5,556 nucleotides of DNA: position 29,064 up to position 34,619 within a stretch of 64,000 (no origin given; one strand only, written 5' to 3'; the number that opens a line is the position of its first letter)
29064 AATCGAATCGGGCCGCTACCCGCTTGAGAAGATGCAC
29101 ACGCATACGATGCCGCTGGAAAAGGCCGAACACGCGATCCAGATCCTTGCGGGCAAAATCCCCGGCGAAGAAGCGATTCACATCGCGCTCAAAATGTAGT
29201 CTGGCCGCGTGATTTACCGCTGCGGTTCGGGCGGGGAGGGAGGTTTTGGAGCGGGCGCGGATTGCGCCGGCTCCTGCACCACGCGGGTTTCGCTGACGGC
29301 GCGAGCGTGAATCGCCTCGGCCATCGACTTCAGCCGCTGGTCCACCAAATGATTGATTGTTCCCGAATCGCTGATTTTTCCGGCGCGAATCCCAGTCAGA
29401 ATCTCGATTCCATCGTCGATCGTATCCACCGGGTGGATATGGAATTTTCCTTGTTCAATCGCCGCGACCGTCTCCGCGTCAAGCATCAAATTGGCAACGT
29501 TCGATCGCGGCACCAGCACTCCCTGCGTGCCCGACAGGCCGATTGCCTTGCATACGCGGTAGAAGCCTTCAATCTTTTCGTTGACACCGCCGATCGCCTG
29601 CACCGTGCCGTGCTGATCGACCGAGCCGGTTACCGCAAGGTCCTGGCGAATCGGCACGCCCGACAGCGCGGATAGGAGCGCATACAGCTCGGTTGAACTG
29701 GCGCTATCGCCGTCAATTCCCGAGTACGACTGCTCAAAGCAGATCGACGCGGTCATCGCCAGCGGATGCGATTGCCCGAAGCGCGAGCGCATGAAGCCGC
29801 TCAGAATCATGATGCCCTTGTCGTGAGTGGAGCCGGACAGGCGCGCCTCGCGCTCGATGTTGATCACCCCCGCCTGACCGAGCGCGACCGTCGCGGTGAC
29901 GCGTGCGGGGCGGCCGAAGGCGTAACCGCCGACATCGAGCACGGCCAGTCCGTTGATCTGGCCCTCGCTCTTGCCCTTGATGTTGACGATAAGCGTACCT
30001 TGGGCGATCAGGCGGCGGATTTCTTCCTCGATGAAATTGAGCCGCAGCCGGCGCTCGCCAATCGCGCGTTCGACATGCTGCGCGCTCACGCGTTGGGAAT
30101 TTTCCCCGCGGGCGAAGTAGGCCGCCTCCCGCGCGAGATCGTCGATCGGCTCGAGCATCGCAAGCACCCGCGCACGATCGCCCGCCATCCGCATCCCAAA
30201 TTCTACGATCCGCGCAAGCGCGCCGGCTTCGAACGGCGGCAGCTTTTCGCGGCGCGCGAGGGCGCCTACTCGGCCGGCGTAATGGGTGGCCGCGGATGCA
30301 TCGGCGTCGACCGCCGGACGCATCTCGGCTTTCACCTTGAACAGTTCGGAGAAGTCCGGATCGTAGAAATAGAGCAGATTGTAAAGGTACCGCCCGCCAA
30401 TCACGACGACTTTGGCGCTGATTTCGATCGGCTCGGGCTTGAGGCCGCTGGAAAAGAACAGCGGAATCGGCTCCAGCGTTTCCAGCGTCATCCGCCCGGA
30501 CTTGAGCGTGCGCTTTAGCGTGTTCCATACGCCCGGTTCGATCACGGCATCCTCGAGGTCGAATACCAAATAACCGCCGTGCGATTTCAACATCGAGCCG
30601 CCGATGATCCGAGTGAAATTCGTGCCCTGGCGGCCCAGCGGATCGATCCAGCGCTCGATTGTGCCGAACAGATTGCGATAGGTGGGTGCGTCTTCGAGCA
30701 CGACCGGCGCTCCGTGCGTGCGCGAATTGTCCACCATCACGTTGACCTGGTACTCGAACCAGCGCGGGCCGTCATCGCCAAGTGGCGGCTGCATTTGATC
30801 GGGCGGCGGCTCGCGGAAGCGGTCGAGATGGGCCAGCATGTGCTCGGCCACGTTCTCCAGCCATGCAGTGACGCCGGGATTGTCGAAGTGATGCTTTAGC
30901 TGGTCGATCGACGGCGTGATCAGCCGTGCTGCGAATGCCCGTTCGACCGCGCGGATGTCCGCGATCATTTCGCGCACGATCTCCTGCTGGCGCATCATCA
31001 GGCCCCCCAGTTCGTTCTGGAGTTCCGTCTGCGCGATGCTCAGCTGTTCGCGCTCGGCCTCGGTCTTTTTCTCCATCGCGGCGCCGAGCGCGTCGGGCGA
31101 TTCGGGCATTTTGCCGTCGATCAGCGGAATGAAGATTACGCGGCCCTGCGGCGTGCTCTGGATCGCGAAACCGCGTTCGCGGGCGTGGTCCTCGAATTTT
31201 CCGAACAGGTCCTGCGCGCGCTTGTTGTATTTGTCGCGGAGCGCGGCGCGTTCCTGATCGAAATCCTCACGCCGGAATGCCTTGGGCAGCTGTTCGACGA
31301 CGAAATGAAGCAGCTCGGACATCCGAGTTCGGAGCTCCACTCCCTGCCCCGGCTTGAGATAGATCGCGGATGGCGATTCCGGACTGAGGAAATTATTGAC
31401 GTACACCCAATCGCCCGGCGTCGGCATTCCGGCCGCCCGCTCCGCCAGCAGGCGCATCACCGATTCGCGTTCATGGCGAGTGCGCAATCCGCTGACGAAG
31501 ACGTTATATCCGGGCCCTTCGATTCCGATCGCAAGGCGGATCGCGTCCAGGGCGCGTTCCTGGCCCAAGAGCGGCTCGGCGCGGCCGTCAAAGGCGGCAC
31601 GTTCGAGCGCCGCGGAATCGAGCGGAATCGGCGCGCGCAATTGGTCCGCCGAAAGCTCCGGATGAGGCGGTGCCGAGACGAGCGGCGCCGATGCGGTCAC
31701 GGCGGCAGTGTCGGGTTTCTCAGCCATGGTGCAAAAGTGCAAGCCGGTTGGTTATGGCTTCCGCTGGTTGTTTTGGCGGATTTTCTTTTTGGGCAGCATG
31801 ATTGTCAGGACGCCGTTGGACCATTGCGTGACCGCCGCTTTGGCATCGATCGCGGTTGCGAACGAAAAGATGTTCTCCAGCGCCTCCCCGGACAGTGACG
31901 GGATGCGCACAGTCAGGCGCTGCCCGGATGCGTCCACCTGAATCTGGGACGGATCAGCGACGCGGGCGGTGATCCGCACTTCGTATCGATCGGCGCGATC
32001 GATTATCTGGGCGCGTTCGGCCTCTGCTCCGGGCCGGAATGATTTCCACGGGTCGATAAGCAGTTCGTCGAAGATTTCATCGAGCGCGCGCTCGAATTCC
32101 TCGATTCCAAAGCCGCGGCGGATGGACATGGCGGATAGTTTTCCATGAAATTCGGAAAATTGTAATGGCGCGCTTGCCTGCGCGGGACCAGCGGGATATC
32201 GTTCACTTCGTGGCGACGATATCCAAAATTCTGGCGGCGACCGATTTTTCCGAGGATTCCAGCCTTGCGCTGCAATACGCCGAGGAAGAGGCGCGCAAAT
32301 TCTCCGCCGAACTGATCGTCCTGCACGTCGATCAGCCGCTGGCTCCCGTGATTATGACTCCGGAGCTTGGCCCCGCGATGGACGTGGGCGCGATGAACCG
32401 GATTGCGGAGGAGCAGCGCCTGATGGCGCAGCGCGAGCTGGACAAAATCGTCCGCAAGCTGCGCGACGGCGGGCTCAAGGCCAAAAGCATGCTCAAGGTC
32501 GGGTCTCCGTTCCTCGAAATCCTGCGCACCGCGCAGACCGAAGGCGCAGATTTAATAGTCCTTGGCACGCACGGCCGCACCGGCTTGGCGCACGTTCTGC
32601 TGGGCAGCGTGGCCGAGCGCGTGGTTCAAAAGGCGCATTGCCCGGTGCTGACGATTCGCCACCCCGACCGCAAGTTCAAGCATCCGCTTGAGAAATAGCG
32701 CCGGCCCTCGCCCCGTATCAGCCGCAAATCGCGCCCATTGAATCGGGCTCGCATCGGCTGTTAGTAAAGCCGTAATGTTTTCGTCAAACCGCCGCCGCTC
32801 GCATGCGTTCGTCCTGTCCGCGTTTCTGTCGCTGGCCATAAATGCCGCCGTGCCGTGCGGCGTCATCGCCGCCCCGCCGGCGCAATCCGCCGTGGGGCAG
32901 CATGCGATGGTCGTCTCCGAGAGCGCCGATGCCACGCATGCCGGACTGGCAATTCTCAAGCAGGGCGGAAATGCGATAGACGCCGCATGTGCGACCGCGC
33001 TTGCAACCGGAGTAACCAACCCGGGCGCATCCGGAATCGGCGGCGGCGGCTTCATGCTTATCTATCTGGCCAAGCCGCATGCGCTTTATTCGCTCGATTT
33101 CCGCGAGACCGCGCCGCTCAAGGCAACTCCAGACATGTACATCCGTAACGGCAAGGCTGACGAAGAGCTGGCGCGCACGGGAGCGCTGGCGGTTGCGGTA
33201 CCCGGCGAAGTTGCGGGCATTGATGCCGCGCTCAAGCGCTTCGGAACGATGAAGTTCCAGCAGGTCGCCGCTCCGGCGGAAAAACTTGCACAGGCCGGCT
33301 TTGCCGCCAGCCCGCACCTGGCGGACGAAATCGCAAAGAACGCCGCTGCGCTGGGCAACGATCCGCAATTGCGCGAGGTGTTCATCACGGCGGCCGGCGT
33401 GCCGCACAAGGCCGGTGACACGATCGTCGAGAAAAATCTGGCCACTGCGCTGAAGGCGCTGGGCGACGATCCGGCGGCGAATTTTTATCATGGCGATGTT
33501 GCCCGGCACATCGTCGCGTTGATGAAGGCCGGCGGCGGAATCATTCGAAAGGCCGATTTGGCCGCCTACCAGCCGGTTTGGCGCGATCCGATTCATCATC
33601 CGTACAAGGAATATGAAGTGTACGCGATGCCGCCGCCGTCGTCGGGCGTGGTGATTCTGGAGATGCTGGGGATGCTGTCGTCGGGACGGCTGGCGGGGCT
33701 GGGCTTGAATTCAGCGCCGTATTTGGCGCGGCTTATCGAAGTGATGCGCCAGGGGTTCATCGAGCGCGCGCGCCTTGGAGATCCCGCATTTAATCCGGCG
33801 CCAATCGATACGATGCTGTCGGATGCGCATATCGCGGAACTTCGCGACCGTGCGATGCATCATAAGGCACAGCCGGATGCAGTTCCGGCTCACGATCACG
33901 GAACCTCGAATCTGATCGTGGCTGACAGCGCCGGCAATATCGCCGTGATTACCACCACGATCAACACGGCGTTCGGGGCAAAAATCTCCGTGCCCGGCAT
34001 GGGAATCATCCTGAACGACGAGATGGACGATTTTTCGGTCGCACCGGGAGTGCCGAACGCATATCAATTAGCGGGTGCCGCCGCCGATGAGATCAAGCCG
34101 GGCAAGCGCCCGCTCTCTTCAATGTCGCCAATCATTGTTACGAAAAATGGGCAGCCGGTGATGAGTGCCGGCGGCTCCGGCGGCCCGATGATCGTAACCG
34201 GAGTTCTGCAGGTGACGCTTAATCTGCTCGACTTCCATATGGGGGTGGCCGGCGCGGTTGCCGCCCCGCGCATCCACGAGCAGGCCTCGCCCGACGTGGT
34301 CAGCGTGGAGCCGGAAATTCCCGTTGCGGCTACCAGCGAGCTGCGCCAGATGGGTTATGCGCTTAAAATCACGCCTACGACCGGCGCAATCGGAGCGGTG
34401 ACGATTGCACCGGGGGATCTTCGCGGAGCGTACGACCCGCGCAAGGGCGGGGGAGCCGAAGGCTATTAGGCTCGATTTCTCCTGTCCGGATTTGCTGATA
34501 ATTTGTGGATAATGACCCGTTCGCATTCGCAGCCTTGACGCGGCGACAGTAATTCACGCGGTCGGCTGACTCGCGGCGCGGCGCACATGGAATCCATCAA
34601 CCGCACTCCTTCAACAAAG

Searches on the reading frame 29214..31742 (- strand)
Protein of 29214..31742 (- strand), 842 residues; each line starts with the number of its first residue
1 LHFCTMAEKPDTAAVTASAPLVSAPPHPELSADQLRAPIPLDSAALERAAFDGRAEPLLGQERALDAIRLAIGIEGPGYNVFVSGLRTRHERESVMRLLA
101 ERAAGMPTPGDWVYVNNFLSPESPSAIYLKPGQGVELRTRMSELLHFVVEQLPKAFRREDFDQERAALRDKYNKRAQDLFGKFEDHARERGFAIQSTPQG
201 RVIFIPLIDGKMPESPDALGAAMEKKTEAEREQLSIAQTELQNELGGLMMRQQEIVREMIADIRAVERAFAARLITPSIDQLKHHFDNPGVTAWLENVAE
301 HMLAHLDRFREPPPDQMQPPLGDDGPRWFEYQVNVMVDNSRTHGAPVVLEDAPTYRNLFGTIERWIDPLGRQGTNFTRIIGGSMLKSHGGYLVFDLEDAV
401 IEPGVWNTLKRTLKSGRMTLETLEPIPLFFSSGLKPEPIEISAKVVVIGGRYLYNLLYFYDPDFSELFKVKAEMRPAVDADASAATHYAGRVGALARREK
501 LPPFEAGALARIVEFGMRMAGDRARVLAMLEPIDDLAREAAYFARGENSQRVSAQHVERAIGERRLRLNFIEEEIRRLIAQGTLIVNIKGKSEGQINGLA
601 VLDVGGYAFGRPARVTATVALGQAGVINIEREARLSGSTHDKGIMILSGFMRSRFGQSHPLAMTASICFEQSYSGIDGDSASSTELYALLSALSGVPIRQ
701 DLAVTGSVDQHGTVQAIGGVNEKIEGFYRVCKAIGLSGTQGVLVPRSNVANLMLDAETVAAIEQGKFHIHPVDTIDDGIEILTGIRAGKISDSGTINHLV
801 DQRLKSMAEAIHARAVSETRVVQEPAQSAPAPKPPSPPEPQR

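Call 13: search_protein_families(library=pfam, proteins=[window:29214-31742:-], max_evalue=0.001)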
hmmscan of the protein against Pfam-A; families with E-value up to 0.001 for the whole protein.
window:29214-31742:- (842 aa): 4 families
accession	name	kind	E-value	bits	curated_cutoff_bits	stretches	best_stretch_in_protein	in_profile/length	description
PF13654.12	AAA_32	-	6.2e-40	136.7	21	1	344-474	2-132/133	LonB-like, AAA domain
PF20436.4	LonB_AAA-LID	-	6.3e-18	65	22.4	1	503-567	1-65/65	Archaeal LonB, AAA+ ATPase LID domain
PF20437.3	LonC_helical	-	7.4e-12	45.5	24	1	111-144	1-34/34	Lon-like LonC helical domain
PF05362.19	Lon_C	-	2.6e-10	40.6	21.1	1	677-780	108-200/205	Lon protease (S16) C-terminal proteolytic domain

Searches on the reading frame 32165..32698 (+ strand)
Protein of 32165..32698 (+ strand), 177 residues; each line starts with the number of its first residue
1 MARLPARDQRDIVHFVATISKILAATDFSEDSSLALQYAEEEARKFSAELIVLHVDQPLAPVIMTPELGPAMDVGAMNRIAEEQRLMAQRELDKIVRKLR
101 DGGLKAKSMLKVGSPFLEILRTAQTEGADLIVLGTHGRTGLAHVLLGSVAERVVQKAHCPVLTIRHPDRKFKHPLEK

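Call 13: search_protein_families(library=pfam, proteins=[window:32165-32698:+], max_evalue=0.001)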
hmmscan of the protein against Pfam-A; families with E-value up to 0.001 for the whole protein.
window:32165-32698:+ (177 aa): 1 family
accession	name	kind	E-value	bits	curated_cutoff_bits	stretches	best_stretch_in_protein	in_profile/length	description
PF00582.32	Usp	-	2.2e-35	122.7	24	1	20-165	3-141/141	Universal stress protein family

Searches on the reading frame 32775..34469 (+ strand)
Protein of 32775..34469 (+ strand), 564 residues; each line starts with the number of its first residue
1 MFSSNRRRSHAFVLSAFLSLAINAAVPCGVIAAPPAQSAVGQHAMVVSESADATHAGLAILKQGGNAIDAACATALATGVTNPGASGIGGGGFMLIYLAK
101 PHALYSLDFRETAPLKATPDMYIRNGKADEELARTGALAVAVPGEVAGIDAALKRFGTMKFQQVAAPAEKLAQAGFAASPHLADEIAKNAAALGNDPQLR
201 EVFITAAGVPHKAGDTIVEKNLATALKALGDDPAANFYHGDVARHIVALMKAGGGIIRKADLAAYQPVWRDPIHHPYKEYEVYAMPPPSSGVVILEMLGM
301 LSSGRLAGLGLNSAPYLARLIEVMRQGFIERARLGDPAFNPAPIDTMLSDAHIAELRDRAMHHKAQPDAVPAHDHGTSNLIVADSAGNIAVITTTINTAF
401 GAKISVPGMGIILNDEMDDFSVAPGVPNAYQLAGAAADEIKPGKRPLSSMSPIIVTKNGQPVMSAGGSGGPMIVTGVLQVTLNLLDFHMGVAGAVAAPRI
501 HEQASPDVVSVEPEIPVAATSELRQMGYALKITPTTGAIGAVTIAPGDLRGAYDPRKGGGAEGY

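Call 3: search_protein_families(library=pfam, proteins=[window:32775-34469:+], max_evalue=0.01)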
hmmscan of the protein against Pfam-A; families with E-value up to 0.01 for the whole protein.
window:32775-34469:+ (564 aa): 1 family
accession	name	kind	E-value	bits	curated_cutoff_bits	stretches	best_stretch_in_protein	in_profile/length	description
PF01019.26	G_glu_transpept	-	4e-160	534.5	27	1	59-559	2-512/512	Gamma-glutamyltranspeptidase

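Call 4: search_protein_families(library=ncbifam, proteins=[window:32775-34469:+], max_evalue=0.01)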
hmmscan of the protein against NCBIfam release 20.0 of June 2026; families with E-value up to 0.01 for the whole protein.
window:32775-34469:+ (564 aa): 2 families
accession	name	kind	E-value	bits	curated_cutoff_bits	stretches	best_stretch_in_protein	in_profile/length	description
TIGR00066.1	g_glut_trans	equivalog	7.9e-130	433.8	357.85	1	45-556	2-518/518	gamma-glutamyltransferase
NF007187.0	PRK09615.1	equivalog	1.2e-117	393.6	990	1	41-557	47-573/581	gamma-glutamyltransferase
